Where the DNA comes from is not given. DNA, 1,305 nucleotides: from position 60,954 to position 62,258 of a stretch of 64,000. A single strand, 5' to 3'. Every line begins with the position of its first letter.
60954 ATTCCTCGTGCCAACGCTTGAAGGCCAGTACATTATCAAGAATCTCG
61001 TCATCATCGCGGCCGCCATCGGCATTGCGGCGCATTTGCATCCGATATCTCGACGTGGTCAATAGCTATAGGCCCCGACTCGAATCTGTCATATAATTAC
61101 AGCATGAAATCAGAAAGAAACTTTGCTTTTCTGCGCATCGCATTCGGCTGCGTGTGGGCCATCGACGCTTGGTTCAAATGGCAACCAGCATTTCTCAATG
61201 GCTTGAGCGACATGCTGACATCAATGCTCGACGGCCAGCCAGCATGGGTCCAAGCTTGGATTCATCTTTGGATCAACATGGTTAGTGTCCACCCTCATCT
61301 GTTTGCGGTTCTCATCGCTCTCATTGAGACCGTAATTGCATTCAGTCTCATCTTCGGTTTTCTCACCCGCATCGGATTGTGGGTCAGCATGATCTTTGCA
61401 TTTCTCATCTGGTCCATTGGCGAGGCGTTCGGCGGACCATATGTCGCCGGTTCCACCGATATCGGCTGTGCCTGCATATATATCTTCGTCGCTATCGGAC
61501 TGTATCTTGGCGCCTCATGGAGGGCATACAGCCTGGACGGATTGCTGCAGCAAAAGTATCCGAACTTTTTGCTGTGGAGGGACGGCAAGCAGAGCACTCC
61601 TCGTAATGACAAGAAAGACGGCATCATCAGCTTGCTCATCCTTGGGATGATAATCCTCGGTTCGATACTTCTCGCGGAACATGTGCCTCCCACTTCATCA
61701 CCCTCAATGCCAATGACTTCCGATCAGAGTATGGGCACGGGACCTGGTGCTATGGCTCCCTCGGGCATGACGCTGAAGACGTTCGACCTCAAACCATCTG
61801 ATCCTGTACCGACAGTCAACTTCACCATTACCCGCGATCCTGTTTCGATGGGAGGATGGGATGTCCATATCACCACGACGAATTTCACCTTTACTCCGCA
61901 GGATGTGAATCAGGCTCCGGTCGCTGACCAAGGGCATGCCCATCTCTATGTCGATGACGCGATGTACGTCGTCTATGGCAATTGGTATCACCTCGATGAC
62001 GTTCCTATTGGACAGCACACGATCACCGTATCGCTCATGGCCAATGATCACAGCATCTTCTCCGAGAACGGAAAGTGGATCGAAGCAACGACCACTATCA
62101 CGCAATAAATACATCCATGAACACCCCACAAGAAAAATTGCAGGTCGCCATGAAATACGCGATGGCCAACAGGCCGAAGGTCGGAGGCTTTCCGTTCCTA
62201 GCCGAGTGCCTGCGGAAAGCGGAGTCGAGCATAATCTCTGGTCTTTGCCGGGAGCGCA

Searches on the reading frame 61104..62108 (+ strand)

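Call 30: search_protein_families(library=pfam, proteins=[window:61104-62108:+], max_evalue=0.001)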
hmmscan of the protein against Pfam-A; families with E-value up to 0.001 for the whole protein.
window:61104-62108:+ (334 aa): 1 family
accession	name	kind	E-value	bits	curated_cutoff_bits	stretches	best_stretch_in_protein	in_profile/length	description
PF07681.17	DoxX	-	0.00023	22.2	23.6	1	9-103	4-80/85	DoxX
